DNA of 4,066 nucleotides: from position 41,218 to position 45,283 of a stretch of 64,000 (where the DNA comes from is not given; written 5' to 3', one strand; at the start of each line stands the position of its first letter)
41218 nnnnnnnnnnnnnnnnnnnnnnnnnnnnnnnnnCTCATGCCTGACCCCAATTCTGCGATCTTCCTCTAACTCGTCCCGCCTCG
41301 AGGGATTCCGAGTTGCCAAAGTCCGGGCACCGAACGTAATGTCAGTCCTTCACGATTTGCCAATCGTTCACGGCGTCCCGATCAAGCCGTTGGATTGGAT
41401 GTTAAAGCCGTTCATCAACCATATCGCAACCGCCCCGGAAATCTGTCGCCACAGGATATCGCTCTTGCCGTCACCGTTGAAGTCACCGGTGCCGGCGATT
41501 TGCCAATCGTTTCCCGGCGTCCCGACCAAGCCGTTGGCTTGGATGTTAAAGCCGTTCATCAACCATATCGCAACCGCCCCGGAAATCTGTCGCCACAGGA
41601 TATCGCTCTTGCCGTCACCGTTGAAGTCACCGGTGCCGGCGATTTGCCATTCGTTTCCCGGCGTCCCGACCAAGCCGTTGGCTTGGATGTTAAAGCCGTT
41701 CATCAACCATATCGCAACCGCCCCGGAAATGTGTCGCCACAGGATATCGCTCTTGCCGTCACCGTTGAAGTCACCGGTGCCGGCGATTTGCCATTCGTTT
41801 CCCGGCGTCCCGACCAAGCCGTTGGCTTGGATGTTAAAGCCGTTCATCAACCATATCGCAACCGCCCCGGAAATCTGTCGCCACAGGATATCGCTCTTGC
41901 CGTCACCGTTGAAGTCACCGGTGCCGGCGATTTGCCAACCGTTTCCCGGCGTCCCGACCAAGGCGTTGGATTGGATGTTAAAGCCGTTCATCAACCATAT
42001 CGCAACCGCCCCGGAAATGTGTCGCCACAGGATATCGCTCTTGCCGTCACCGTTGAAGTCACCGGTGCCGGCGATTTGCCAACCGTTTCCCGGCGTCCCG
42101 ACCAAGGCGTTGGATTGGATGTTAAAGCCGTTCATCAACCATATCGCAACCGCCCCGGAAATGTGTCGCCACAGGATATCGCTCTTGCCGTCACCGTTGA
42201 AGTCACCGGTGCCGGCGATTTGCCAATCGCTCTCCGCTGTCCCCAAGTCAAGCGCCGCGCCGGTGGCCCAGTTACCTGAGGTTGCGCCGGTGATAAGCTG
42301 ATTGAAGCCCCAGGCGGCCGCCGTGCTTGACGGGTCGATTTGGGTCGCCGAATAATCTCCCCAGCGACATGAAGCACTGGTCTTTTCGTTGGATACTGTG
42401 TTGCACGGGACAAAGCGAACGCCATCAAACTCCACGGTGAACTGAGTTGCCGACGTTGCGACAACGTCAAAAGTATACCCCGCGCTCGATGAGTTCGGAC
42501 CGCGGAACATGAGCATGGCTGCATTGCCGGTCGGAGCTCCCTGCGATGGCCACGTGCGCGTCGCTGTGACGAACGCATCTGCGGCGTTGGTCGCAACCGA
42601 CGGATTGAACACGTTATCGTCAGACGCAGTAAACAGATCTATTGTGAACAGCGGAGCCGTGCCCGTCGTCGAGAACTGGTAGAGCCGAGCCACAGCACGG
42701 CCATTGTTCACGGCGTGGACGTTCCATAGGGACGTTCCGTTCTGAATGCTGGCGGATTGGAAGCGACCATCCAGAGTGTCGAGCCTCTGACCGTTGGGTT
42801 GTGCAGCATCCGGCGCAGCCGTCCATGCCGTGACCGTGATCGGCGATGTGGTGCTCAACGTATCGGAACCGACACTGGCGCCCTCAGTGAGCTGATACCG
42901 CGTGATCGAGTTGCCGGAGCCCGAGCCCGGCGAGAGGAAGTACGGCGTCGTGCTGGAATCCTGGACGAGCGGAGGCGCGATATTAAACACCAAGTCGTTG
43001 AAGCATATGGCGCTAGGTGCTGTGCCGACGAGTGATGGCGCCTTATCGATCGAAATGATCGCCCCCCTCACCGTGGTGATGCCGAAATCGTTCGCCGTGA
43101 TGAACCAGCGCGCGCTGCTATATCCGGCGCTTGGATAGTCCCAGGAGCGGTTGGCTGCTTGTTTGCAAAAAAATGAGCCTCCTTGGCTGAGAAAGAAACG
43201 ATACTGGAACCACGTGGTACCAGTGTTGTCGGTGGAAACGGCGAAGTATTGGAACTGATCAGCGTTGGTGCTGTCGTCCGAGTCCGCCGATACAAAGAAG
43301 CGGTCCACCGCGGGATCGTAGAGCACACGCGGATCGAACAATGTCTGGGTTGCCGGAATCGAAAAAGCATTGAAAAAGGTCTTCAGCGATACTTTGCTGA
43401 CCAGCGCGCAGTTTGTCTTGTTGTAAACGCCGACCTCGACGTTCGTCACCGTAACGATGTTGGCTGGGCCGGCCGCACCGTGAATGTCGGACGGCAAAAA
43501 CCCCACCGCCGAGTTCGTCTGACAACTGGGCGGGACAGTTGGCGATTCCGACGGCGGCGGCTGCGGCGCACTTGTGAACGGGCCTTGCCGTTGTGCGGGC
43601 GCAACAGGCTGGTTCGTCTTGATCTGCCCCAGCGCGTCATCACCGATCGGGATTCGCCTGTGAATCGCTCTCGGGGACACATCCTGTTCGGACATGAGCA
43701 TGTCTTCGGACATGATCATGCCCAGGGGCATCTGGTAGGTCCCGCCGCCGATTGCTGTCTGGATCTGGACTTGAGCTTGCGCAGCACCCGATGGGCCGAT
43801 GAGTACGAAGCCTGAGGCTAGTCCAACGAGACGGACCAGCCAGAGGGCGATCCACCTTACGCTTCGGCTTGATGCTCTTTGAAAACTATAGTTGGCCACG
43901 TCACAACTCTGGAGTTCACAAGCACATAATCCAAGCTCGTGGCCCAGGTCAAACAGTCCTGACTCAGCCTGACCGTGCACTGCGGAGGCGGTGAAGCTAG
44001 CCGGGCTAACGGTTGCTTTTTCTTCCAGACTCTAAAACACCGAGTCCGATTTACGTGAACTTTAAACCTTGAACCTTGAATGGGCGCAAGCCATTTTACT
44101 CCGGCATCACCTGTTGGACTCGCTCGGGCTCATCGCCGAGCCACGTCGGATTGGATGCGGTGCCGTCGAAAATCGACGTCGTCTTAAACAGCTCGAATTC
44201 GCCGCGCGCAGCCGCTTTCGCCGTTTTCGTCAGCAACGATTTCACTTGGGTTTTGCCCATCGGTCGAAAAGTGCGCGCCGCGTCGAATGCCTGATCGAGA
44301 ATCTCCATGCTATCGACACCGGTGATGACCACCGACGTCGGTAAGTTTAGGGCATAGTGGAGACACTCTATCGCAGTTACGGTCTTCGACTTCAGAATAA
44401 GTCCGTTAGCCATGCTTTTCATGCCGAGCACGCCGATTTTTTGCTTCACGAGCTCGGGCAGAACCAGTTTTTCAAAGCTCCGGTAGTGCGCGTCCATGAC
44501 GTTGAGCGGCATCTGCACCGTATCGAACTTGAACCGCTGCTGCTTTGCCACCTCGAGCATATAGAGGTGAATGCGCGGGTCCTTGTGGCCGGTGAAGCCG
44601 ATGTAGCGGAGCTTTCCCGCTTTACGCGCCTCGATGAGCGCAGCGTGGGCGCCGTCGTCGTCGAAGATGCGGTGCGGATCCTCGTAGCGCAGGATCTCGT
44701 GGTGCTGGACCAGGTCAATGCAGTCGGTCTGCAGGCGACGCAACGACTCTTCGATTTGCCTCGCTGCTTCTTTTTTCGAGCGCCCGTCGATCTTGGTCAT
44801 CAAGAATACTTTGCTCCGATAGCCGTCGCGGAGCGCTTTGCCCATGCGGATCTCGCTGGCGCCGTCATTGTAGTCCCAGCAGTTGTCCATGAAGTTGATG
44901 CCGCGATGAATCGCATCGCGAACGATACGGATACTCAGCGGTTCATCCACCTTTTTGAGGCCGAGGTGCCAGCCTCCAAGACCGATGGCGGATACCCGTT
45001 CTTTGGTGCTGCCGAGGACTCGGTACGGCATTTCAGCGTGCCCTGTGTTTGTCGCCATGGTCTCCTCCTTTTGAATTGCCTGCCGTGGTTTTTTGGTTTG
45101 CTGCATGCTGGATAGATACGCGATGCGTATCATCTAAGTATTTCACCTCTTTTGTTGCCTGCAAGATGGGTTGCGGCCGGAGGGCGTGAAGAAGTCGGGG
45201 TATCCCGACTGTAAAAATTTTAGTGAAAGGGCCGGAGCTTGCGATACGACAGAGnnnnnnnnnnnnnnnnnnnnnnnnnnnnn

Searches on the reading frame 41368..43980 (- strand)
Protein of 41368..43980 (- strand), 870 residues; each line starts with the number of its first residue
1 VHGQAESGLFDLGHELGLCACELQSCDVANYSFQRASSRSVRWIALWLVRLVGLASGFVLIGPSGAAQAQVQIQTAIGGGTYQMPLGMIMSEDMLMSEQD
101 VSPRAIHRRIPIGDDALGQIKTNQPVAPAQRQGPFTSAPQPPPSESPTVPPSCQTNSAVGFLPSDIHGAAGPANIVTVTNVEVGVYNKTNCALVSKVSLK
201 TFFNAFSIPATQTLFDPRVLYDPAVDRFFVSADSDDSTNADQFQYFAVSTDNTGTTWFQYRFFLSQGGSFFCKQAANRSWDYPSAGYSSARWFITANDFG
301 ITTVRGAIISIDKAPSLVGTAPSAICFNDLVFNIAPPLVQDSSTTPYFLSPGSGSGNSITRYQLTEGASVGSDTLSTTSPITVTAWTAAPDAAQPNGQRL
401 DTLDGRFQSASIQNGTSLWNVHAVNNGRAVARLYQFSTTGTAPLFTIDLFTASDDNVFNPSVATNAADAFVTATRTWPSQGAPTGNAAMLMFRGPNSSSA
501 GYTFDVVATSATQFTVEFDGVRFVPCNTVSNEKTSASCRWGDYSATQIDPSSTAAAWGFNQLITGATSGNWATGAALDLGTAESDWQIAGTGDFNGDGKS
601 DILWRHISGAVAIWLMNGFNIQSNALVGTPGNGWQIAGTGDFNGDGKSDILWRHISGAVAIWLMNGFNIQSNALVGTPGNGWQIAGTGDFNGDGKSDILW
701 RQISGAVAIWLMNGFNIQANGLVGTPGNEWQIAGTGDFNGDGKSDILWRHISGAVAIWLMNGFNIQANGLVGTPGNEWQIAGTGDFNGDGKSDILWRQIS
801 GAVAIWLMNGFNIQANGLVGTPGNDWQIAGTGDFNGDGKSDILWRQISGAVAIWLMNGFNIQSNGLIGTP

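Call 65: search_protein_families(library=pfam, proteins=[window:41368-43980:-], max_evalue=0.00001)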
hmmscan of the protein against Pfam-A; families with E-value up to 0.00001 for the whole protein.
window:41368-43980:- (870 aa): 3 families
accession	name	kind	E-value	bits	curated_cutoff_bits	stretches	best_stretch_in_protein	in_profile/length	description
PF13517.12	FG-GAP_3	-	7.5e-41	139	26.9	5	593-652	1-61/61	FG-GAP-like repeat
PF01839.29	FG-GAP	-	6.1e-36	122.2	22.1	0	681-709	2-36/37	FG-GAP repeat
PF12256.14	TcdB_toxin_midN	-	7.4e-09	35.6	24.8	0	591-607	32-48/181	Insecticide toxin TcdB middle/N-terminal region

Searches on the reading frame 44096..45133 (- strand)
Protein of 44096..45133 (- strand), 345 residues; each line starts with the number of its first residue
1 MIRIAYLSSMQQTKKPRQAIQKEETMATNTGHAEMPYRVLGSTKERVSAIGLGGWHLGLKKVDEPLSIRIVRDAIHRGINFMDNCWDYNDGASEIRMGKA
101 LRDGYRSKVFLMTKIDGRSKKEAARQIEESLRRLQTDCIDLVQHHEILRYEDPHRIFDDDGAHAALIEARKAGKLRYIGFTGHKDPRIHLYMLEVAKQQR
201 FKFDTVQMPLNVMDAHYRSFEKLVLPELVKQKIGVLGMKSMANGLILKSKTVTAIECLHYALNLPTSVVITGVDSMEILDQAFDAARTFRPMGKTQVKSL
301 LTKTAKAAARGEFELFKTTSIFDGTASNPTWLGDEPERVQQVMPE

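Call 65: search_protein_families(library=pfam, proteins=[window:44096-45133:-], max_evalue=0.00001)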
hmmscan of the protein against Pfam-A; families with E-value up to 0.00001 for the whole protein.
window:44096-45133:- (345 aa): 1 family
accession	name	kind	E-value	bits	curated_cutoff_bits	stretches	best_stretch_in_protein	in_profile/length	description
PF00248.27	Aldo_ket_red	-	1.5e-33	116.6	24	1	50-251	2-202/291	Aldo/keto reductase family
